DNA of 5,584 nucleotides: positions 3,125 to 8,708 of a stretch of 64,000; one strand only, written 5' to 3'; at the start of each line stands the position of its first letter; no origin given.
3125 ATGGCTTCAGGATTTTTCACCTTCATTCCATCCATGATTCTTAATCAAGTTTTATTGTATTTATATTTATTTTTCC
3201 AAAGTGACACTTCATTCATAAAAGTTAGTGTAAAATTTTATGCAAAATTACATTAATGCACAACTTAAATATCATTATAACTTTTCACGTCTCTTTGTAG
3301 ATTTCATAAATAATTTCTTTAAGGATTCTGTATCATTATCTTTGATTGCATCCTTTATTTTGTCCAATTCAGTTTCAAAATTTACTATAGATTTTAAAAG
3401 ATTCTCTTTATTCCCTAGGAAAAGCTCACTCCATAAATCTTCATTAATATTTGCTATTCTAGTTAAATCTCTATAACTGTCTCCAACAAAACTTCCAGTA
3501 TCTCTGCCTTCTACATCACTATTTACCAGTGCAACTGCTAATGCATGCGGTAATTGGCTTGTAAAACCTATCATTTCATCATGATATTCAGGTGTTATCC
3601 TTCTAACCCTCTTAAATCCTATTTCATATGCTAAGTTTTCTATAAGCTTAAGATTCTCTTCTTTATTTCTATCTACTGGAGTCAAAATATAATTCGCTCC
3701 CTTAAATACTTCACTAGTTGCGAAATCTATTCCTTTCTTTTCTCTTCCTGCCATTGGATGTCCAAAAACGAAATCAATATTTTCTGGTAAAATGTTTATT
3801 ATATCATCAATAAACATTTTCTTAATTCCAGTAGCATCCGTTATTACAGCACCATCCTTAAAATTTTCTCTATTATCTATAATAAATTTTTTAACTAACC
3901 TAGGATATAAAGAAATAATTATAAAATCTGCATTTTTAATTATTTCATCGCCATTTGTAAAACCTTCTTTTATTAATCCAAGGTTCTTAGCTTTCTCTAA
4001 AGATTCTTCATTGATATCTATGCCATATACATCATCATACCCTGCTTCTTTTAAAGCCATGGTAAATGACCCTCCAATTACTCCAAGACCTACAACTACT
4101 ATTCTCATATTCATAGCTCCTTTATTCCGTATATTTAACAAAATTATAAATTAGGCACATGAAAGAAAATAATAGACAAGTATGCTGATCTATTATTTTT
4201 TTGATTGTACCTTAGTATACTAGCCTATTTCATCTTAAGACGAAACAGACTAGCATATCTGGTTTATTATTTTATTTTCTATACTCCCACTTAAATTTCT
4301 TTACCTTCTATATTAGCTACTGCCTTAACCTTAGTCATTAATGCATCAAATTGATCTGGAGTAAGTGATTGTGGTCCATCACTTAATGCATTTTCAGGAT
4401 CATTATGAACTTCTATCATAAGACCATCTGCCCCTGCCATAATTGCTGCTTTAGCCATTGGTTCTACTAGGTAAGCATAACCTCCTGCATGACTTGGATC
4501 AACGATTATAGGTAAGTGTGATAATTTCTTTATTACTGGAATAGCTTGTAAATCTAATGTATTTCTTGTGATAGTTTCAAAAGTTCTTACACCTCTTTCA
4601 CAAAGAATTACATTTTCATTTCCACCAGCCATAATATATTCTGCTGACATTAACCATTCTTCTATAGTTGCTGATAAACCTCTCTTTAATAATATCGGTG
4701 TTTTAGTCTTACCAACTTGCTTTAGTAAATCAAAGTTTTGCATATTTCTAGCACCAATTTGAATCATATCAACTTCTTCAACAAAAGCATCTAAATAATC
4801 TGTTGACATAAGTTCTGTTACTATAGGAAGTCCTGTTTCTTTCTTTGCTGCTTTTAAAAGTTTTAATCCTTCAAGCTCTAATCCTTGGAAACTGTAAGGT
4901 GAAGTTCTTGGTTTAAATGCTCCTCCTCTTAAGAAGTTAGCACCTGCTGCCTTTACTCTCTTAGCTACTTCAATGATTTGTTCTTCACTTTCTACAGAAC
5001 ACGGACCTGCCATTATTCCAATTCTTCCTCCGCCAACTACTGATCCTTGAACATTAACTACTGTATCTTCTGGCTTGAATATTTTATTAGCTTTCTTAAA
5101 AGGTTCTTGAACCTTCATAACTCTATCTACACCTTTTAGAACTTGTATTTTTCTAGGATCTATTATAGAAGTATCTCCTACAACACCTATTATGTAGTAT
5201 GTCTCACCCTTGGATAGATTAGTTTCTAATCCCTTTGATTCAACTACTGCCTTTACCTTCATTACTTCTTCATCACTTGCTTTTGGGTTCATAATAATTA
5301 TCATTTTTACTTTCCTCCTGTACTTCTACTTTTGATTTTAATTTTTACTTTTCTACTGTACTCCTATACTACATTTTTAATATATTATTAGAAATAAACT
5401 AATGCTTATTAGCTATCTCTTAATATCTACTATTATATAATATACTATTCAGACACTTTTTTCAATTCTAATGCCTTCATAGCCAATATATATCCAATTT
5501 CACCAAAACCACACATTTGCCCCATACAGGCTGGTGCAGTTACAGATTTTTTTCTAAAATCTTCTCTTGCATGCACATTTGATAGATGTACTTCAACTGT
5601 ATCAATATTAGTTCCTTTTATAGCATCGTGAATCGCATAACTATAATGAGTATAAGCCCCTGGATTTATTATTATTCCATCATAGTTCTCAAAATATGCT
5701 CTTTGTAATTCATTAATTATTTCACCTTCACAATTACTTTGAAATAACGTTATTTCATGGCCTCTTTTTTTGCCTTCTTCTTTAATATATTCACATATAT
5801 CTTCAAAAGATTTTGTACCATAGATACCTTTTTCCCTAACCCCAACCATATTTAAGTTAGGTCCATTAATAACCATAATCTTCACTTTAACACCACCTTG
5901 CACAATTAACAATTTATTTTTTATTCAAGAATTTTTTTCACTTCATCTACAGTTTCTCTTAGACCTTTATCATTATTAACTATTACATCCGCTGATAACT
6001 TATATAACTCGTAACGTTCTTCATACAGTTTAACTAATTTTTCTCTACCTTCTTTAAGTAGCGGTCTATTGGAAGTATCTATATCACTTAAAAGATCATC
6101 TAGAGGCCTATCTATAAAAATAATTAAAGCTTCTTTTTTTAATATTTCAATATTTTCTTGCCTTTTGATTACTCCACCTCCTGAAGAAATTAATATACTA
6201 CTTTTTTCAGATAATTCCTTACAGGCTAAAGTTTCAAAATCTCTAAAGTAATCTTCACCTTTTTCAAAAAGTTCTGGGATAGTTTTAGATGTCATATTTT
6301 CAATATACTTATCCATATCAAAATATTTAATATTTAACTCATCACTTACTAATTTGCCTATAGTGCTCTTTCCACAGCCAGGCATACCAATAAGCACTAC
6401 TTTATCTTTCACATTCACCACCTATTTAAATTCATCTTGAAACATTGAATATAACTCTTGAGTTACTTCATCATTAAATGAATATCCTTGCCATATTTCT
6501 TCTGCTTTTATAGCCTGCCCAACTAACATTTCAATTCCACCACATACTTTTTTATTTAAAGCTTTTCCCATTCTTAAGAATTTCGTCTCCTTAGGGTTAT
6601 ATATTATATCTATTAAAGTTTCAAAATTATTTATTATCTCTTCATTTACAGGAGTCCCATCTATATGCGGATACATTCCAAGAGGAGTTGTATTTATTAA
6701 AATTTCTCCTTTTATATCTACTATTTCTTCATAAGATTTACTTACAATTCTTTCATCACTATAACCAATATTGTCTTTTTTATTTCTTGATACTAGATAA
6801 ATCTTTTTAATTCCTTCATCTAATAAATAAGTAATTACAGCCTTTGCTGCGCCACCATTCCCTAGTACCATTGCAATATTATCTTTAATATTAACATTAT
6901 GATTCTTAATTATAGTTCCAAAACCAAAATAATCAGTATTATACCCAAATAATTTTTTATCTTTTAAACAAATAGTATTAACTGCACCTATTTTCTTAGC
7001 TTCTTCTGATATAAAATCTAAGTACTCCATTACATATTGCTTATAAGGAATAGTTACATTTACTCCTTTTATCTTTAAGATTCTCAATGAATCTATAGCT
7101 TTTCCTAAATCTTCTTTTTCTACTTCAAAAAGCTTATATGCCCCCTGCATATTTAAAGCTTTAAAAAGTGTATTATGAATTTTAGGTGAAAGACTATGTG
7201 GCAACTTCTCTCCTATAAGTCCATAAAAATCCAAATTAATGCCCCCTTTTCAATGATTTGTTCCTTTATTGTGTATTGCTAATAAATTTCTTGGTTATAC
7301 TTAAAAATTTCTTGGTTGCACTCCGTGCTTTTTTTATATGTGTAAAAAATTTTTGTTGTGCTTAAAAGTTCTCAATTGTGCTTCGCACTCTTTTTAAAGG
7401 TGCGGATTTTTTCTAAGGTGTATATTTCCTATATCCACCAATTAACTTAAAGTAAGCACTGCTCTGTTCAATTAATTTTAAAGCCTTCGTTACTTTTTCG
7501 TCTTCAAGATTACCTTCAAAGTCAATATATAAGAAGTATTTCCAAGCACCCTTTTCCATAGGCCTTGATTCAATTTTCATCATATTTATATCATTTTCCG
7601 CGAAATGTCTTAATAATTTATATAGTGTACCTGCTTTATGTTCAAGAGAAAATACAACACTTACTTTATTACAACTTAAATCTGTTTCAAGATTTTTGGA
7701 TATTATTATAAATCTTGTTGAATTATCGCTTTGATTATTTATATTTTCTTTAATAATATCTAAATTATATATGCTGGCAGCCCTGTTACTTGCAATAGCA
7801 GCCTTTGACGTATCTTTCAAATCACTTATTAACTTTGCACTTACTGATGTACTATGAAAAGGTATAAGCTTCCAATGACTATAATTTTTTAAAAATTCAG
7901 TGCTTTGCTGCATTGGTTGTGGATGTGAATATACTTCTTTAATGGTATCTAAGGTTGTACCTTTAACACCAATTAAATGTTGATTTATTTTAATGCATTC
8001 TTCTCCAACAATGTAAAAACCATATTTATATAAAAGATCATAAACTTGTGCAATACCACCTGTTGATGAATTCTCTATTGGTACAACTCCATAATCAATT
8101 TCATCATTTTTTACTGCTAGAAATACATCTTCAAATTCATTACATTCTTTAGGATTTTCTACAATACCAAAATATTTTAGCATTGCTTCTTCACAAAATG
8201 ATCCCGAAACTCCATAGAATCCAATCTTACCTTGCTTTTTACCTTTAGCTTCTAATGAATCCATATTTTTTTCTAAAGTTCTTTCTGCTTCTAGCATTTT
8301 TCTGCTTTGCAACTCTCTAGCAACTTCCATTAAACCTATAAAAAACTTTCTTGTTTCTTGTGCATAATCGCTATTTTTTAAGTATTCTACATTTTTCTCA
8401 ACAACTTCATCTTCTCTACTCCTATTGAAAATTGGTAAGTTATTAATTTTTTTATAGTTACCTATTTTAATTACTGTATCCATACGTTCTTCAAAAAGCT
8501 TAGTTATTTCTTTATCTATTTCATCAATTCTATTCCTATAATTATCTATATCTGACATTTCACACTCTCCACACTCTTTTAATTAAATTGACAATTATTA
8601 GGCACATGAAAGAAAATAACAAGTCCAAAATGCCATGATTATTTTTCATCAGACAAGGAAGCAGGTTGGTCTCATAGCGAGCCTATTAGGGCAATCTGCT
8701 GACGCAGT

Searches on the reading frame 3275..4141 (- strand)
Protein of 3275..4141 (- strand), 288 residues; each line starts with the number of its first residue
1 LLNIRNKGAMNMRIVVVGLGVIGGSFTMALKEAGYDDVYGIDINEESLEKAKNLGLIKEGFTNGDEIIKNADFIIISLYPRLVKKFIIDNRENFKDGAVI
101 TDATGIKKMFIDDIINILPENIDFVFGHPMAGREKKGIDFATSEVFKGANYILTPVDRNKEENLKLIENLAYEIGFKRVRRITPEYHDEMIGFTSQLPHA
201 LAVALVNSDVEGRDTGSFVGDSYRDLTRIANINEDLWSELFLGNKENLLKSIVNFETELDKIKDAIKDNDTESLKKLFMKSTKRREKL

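Call 14: search_protein_families(library=pfam, proteins=[window:3275-4141:-])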
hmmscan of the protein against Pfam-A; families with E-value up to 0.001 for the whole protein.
window:3275-4141:- (288 aa): 8 families
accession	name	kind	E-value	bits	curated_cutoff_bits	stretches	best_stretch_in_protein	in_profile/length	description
PF02153.23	PDH_N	-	2.5e-28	99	26.5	1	28-176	3-150/154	Prephenate dehydrogenase, nucleotide-binding domain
PF20463.3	PDH_C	-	6.2e-21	75.1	22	1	183-278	1-100/102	Prephenate dehydrogenase, dimerization domain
PF07991.19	KARI_N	-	2.2e-06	27.8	20.6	1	11-108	4-99/165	Acetohydroxy acid isomeroreductase, NADPH-binding domain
PF03446.21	NAD_binding_2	-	1.2e-05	25.8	21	1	14-132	2-121/161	NAD binding domain of 6-phosphogluconate dehydrogenase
PF03721.20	UDPG_MGDP_dh_N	-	0.00012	22.1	27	1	12-53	1-41/187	UDP-glucose/GDP-mannose dehydrogenase family, NAD binding domain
PF02254.24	TrkA_N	-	0.00017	22.3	23.8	1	14-55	1-41/116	TrkA-N domain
PF02826.25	2-Hacid_dh_C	-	0.00019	21.3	25.1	1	9-79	34-100/178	D-isomer specific 2-hydroxyacid dehydrogenase, NAD binding domain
PF03807.23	F420_oxidored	-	0.00037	21.5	21.6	1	13-100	1-89/94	NADP oxidoreductase coenzyme F420-dependent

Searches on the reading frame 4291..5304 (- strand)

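Call 14: search_protein_families(library=pfam, proteins=[window:4291-5304:-])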
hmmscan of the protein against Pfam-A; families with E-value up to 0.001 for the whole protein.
window:4291-5304:- (337 aa): 3 families
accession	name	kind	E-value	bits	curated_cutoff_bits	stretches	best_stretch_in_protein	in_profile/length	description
PF00793.26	DAHP_synth_1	-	1.3e-82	277.1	25.5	1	90-327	12-262/270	DAHP synthetase I family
PF18152.6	DAHP_snth_FXD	-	1.1e-20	73.6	27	1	1-67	1-67/67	DAHP synthase ferredoxin-like domain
PF03102.20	NeuB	-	4.9e-09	36.4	22.1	1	142-336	53-239/241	NeuB family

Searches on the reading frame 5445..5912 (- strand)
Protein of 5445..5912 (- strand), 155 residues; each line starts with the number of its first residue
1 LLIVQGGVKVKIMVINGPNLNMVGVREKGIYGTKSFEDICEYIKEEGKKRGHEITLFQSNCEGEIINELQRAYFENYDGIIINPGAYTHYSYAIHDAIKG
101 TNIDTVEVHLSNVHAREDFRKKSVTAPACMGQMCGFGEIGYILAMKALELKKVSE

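Call 14: search_protein_families(library=pfam, proteins=[window:5445-5912:-])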
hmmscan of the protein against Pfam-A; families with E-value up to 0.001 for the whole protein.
window:5445-5912:- (155 aa): 1 family
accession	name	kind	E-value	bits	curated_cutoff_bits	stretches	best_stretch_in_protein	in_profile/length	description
PF01220.24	DHquinase_II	-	3.1e-57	192.6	23.3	1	11-148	1-137/138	Dehydroquinase class II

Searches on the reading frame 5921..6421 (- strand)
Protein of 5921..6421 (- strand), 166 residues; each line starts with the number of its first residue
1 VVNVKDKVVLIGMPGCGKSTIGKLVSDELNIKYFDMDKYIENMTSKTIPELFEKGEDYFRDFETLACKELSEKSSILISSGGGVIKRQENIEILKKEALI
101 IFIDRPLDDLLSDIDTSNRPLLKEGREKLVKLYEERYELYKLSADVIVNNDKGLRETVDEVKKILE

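Call 14: search_protein_families(library=pfam, proteins=[window:5921-6421:-])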
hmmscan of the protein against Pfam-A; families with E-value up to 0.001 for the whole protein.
window:5921-6421:- (166 aa): 4 families
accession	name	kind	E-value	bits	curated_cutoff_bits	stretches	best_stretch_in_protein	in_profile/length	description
PF01202.28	SKI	-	8.1e-39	133.7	22.1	1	14-164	1-157/159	Shikimate kinase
PF00004.35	AAA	-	1e-05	26.5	21.2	1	8-61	1-52/131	ATPase family associated with various cellular activities (AAA)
PF13207.12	AAA_17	-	4.6e-05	24.2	27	1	11-65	1-52/136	AAA domain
PF13238.12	AAA_18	-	7.6e-05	23.6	29.4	1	8-72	1-65/128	AAA domain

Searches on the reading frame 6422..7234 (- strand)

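Call 14: search_protein_families(library=pfam, proteins=[window:6422-7234:-])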
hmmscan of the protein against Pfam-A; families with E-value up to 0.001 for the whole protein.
window:6422-7234:- (270 aa): 1 family
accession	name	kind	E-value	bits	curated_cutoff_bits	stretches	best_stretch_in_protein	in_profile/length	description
PF08501.16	Shikimate_dh_N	-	2.2e-30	105.2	27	1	6-88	1-83/83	Shikimate dehydrogenase substrate binding domain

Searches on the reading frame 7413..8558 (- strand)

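Call 14: search_protein_families(library=pfam, proteins=[window:7413-8558:-])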
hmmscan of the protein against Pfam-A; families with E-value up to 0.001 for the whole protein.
window:7413-8558:- (381 aa): 3 families
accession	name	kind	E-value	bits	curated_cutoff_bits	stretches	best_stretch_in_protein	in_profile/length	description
PF00800.23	PDT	-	1e-58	198.6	25.2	1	112-289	1-179/181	Prephenate dehydratase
PF01817.26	CM_2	-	4.7e-19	68.8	27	1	7-84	1-79/80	Chorismate mutase type II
PF01842.31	ACT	-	8.2e-07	29.1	27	1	300-361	2-62/66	ACT domain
